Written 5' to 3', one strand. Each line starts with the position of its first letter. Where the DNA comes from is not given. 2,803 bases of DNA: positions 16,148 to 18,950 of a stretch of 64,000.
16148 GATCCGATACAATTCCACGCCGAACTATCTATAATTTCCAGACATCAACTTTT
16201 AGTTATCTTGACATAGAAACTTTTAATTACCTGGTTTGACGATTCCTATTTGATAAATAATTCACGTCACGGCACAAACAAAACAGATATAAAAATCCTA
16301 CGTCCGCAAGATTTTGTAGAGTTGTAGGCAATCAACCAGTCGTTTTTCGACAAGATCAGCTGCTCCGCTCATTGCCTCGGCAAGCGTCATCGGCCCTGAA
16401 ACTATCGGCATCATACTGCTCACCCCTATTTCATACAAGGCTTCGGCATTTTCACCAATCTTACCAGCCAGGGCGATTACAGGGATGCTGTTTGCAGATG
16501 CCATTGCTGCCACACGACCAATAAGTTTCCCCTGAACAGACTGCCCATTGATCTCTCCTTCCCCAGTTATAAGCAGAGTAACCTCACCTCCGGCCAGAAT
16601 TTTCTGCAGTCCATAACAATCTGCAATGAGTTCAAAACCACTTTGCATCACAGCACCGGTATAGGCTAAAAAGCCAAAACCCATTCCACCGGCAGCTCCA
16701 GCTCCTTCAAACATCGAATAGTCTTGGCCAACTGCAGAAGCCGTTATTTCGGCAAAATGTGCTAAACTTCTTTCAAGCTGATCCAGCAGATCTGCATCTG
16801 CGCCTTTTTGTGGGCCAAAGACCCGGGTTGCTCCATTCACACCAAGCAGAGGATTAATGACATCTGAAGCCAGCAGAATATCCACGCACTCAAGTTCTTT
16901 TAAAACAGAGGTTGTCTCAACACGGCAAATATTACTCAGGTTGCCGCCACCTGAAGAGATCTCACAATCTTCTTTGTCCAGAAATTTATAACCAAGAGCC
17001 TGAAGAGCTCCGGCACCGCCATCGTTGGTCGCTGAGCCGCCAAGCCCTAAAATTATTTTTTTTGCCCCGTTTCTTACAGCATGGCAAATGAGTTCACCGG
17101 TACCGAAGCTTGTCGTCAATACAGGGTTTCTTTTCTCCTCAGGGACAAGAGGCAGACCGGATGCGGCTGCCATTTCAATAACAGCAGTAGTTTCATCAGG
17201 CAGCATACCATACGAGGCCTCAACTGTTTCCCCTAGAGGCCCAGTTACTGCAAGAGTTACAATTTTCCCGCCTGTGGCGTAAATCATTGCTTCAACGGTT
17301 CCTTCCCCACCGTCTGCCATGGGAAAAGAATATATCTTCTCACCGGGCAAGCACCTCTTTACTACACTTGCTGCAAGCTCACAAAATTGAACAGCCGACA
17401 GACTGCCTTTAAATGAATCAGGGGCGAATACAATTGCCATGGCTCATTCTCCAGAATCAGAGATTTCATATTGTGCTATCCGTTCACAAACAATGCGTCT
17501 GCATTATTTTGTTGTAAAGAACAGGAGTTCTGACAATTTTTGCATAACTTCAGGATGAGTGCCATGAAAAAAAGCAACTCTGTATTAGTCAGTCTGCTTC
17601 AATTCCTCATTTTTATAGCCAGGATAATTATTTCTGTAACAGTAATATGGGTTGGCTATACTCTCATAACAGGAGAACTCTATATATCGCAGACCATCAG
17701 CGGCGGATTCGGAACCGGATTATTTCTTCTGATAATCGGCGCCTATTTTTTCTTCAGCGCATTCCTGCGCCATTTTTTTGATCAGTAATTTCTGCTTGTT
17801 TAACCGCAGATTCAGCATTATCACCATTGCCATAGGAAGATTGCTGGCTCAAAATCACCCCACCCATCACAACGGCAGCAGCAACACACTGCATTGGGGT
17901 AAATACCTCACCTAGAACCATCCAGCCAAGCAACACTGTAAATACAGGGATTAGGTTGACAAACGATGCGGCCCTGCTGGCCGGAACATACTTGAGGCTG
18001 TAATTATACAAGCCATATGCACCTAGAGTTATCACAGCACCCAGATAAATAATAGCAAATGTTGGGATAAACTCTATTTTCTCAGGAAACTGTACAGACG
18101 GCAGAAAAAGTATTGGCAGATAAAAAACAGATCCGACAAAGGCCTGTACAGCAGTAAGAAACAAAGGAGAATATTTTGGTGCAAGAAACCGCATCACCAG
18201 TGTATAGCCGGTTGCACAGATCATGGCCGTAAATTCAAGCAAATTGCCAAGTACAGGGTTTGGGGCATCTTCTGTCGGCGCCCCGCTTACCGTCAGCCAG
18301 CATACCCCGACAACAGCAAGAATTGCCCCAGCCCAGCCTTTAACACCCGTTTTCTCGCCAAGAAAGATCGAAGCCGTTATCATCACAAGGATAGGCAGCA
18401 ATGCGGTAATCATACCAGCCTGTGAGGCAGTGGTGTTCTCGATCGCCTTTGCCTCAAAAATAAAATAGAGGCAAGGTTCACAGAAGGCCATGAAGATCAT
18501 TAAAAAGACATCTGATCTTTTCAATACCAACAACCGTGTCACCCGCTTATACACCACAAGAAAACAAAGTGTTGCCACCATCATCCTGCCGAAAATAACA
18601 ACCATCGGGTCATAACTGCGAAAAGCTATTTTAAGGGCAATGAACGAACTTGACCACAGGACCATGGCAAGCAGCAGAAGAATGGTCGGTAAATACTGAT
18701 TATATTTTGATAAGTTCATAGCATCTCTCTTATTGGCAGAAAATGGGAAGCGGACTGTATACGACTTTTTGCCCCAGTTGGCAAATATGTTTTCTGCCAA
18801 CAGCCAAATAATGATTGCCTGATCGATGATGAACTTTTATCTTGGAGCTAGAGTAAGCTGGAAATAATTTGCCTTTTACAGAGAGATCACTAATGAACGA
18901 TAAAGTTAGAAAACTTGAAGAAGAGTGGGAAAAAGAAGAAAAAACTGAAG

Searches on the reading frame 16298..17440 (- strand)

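Call 74: search_protein_families(library=pfam, proteins=[window:16298-17440:-], max_evalue=0.00001)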
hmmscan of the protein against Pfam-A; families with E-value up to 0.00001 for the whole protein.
window:16298-17440:- (380 aa): 1 family
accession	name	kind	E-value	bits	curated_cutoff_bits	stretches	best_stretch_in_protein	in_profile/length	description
PF02595.20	Gly_kinase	-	2.4e-133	445.1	23.3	1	3-373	1-369/372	Glycerate kinase family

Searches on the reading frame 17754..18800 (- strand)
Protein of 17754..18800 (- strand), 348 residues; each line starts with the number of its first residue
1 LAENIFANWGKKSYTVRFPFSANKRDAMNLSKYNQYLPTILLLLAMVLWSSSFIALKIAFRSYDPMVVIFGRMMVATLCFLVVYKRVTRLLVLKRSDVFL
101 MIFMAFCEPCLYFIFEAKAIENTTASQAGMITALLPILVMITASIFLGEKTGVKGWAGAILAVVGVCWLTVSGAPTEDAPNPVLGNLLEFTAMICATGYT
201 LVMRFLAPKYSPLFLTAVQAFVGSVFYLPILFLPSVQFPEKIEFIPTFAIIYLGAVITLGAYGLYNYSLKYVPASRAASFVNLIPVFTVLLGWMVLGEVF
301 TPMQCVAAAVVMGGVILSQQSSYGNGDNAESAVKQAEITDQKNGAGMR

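Call 74: search_protein_families(library=pfam, proteins=[window:17754-18800:-], max_evalue=0.00001)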
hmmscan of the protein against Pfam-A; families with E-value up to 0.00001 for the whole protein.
window:17754-18800:- (348 aa): 2 families
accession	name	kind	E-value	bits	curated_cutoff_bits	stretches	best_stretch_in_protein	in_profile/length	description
PF00892.27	EamA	-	2.6e-47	161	28.2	2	184-317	2-132/135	EamA-like transporter family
PF03151.22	TPT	-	3.2e-11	43.6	30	1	211-318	30-135/291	Triose-phosphate Transporter family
